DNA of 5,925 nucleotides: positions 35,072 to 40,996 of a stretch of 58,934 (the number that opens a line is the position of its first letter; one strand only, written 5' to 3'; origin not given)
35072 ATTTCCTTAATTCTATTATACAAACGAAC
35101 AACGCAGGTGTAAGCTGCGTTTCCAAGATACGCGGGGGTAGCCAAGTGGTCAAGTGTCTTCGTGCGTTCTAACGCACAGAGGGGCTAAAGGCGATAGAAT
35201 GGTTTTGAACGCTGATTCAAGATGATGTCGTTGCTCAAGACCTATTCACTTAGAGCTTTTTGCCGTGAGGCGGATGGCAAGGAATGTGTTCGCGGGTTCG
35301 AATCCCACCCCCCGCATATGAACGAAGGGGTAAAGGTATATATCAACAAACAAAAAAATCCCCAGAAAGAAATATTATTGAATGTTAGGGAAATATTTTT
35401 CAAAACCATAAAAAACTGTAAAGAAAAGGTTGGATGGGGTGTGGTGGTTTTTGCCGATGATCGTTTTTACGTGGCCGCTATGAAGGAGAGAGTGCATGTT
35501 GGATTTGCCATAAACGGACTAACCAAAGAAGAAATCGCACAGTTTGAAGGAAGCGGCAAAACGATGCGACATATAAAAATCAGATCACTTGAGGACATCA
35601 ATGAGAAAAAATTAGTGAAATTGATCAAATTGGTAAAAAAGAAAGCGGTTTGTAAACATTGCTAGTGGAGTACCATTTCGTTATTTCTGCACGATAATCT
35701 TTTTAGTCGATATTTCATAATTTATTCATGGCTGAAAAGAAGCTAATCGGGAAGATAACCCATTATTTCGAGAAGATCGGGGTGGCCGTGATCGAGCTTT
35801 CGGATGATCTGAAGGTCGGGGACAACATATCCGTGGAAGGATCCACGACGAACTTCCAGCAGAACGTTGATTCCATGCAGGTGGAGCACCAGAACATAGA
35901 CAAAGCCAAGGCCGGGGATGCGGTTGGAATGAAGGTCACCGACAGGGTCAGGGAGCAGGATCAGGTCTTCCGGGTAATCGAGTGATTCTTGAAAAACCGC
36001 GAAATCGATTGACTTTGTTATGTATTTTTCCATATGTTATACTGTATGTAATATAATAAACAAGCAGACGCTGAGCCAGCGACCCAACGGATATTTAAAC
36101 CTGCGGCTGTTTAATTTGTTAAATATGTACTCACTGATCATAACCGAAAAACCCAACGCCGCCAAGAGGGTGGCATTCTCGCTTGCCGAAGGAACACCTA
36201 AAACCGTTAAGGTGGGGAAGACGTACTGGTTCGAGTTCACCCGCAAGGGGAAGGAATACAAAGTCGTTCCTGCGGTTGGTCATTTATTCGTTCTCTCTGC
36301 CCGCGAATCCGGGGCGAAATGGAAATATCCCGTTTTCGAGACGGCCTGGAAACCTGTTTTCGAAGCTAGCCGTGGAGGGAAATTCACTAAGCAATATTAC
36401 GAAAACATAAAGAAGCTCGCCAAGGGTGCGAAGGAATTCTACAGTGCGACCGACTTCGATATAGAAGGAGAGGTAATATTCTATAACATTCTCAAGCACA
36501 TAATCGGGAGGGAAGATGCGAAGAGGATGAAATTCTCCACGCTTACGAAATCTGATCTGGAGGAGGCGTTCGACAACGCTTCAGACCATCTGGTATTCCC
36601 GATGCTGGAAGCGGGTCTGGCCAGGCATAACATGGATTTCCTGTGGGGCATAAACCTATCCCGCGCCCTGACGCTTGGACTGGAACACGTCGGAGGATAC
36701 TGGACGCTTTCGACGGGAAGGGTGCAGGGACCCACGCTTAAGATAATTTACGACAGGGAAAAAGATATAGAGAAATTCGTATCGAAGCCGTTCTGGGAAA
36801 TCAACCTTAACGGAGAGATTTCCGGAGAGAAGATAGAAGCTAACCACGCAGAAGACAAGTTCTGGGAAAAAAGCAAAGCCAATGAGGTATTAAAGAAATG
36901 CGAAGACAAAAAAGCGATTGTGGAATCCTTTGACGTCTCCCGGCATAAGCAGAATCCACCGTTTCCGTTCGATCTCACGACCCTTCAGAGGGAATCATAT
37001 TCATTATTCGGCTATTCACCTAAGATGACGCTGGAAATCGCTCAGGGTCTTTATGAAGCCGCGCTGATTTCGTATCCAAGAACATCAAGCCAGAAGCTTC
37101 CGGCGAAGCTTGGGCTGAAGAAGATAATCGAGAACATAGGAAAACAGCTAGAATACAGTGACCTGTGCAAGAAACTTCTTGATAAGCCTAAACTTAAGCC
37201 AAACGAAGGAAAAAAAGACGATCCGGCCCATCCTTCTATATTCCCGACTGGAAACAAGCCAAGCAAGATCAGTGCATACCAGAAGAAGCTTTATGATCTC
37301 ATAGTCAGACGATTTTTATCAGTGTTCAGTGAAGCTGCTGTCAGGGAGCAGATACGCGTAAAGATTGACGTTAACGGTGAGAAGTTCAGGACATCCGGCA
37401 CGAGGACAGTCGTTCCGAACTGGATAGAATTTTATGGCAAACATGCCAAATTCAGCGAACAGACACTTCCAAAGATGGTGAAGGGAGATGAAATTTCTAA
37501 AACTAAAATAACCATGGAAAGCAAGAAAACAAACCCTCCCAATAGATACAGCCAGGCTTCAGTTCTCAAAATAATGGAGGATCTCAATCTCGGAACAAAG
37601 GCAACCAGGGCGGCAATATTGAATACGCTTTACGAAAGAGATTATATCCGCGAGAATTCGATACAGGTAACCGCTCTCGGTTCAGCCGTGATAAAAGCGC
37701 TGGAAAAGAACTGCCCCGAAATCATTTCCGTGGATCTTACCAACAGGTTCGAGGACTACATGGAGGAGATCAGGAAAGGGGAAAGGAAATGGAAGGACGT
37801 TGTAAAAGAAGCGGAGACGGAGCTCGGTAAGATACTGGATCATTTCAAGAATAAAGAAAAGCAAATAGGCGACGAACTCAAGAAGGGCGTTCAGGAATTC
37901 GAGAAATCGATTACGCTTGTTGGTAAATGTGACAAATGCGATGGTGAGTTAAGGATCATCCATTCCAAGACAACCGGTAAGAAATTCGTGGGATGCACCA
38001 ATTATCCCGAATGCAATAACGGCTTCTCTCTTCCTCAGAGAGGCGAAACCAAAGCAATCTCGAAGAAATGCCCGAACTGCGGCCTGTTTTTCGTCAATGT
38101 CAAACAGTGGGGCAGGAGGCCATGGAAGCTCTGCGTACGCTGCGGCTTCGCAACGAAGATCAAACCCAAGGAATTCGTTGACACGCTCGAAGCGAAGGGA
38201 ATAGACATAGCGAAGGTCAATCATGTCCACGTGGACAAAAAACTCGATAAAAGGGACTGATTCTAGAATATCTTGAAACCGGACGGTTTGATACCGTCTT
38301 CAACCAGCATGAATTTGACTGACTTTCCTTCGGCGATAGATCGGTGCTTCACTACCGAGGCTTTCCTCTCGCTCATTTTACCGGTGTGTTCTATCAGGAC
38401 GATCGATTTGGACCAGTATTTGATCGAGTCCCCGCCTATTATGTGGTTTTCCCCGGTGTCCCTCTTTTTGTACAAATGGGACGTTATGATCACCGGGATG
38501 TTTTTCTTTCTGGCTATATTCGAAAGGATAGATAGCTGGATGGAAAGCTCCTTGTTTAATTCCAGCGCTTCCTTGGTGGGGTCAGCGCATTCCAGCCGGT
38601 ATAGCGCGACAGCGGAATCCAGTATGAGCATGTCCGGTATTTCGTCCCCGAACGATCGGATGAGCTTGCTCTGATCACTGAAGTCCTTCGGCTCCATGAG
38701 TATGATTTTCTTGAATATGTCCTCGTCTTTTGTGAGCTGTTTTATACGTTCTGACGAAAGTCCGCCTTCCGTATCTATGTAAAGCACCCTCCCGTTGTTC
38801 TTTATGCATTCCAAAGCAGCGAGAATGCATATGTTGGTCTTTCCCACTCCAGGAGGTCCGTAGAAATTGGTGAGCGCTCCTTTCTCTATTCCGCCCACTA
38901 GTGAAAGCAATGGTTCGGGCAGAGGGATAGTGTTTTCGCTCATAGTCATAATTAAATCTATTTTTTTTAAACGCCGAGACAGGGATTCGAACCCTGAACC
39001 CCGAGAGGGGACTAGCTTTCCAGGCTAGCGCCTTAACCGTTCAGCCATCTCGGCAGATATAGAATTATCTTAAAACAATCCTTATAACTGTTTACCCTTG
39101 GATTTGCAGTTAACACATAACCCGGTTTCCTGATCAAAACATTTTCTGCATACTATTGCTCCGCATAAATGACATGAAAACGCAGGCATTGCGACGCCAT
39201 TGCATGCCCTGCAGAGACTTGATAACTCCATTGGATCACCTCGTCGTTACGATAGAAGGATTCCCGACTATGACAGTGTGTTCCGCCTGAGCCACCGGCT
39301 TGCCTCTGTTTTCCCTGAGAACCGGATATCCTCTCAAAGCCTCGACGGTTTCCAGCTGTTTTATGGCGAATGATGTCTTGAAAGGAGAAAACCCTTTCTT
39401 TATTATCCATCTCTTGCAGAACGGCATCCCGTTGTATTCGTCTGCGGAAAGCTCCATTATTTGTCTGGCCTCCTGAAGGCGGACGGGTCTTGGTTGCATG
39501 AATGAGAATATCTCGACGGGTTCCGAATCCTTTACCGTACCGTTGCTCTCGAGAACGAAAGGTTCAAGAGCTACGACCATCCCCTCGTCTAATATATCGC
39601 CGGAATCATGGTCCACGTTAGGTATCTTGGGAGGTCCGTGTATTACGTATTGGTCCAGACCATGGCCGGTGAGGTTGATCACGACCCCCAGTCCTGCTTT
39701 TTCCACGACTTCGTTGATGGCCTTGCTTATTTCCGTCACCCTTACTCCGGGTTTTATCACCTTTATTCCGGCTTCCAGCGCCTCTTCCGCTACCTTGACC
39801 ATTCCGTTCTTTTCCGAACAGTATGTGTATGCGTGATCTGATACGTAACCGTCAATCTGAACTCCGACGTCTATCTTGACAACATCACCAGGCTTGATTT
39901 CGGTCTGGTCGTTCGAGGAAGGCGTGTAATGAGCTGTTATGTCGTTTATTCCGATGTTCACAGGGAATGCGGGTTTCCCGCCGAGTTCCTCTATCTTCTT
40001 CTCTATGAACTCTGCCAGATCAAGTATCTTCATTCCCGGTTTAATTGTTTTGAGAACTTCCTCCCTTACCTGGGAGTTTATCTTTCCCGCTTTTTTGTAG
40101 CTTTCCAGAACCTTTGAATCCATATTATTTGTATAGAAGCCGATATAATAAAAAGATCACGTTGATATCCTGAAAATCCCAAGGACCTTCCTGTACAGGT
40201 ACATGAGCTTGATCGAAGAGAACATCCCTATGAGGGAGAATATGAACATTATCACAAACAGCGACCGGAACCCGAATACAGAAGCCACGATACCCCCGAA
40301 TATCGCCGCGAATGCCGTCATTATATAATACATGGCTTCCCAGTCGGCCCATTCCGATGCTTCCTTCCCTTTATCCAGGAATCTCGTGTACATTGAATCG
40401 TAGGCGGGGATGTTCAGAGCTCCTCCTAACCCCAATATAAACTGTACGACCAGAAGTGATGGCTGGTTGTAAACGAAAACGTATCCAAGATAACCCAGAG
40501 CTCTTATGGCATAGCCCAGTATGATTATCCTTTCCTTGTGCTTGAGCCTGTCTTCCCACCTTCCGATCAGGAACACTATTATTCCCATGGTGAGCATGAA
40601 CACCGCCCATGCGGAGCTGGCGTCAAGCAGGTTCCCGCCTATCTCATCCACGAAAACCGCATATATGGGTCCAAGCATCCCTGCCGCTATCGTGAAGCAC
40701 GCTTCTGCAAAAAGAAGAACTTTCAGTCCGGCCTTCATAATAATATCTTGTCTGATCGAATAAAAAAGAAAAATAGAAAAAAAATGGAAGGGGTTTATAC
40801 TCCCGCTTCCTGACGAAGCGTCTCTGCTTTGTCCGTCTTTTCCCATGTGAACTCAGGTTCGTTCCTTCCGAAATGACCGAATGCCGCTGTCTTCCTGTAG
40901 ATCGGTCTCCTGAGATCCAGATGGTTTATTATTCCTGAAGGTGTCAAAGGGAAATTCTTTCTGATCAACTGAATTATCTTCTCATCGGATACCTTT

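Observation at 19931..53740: Window-wide burst of non-canonical tRNA introns, with a recurrent 59/60 T-loop intron class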

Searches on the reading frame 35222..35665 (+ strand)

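Call 16: search_protein_families(library=pfam, proteins=[window:35222-35665:+])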
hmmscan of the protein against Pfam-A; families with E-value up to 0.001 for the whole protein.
window:35222-35665:+ (147 aa): 2 families
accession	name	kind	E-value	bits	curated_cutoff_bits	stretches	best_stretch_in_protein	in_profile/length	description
PF18899.5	DUF5655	-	5.6e-14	52.6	24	1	40-136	4-103/109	Domain of unknown function (DUF5655)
PF08818.16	DUF1801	-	3e-12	47.2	27.2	1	48-136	1-82/85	Domain of unknown function (DU1801)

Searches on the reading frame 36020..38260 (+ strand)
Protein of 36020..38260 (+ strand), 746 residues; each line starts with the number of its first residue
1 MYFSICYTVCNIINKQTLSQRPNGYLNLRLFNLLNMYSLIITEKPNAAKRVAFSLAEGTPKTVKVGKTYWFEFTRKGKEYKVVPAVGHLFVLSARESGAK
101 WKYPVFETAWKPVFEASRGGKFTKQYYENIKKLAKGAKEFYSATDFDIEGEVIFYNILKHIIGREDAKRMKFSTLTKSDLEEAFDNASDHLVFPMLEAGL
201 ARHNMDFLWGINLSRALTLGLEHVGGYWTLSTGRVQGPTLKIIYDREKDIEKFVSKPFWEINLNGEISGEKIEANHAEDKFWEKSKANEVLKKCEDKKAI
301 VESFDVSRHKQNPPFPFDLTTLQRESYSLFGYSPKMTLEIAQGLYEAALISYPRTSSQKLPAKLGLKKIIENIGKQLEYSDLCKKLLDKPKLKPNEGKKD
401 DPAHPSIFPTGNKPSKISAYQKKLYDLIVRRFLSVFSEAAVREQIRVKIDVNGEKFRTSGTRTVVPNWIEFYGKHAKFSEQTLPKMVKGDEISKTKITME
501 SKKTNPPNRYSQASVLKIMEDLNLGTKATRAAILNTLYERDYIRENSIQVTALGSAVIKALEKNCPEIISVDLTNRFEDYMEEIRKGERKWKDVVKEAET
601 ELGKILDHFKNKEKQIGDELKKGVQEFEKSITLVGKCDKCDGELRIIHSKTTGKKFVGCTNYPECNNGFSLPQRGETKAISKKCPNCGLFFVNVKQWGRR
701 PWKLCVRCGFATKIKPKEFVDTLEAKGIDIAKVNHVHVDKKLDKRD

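Call 15: search_protein_families(library=pfam, proteins=[window:36020-38260:+])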
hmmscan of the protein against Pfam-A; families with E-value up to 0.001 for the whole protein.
window:36020-38260:+ (746 aa): 3 families
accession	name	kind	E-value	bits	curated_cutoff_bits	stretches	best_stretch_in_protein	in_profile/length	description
PF01131.25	Topoisom_bac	-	3e-124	415.6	35.1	1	194-596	5-411/411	DNA topoisomerase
PF01396.24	Zn_ribbon_Top1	-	1.1e-09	38.3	32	1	634-672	1-37/39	Topoisomerase DNA binding C4 zinc finger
PF01751.28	Toprim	-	4.1e-09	36.9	23.1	1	39-173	2-94/96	Toprim domain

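Call 17: find_related_loci(query=window:36020-38260:+, collection=genome_contigs, flank=10000)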
Query window:36020-38260:+ (746 aa) in genome_contigs; peptide patterns used: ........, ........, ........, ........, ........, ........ (x = any residue, [..] = any of these).
89 stretches matched a pattern; 3 encode a relative of the query (tblastn E <= 1e-3); 3 distinct loci.
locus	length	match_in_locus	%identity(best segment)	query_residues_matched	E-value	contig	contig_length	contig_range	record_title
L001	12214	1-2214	86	9-746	0e+0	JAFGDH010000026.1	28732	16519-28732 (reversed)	MAG: Candidatus Aenigmatarchaeota archaeon isolate Zod_Metabat.1163 k87_7394483, whole genome shotgun sequence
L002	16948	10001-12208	74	3-737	0e+0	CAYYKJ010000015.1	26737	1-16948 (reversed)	MAG TPA_asm: uncultured archaeon isolate SRP141376_co1_226 genome assembly, contig: NODE_4096_length_26737_cov_13.714189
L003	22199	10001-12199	41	11-737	1e-172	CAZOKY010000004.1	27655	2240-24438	MAG TPA_asm: Candidatus Micrarchaeota archaeon isolate SRP178699_co1_600 genome assembly, contig: NODE_1887_length_27655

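Call 31: find_related_loci(query=window:36020-38260:+, collection=metagenome_contigs, flank=10000)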
Query window:36020-38260:+ (746 aa) in metagenome_contigs; peptide patterns used: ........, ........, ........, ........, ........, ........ (x = any residue, [..] = any of these).
149 stretches matched a pattern; 5 encode a relative of the query (tblastn E <= 1e-3); 5 distinct loci.
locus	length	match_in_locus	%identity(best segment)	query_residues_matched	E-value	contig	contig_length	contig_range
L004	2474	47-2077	47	37-713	0e+0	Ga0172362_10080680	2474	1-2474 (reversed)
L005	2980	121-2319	41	11-737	0e+0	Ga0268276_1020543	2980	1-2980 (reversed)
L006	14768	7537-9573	24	77-716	1e-46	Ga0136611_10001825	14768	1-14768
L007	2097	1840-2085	55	32-115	2e-22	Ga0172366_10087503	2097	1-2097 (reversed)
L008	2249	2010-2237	59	38-115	4e-22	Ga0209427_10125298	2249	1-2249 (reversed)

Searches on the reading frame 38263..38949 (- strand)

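Call 16: search_protein_families(library=pfam, proteins=[window:38263-38949:-])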
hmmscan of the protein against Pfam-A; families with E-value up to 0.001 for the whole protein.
window:38263-38949:- (228 aa): 5 families
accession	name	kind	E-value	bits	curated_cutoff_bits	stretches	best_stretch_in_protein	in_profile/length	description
PF08423.17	Rad51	-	2.1e-17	63.7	22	1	17-221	19-242/244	Rad51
PF13481.12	AAA_25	-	6.6e-10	39.4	27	1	11-163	19-194/195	AAA domain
PF00154.27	RecA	-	1.9e-08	34.5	27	1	18-201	46-233/262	recA bacterial DNA recombination protein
PF05707.18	Zot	-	4.7e-05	23.4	20.3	1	29-152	5-105/197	Zonular occludens toxin (Zot)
PF13479.12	AAA_24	-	5.1e-05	23.6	27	1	30-120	8-80/195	AAA domain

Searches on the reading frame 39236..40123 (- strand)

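Call 16: search_protein_families(library=pfam, proteins=[window:39236-40123:-])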
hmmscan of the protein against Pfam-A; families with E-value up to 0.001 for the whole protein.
window:39236-40123:- (295 aa): 1 family
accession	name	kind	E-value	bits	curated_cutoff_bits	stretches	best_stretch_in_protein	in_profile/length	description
PF00557.29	Peptidase_M24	-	8.9e-43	146.9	23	1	8-191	2-190/208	Metallopeptidase family M24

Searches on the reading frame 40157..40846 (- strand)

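Call 27: search_protein_families(library=pfam, proteins=[window:40157-40846:-])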
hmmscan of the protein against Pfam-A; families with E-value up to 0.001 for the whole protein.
window:40157-40846:- (229 aa): 2 families
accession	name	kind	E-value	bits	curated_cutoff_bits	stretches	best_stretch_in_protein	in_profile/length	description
PF07690.21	MFS_1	-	7e-21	75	33.4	1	44-214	1-167/347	Major Facilitator Superfamily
PF07155.17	ECF-ribofla_trS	-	0.00071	20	26.7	1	27-113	22-116/172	ECF-type riboflavin transporter, S component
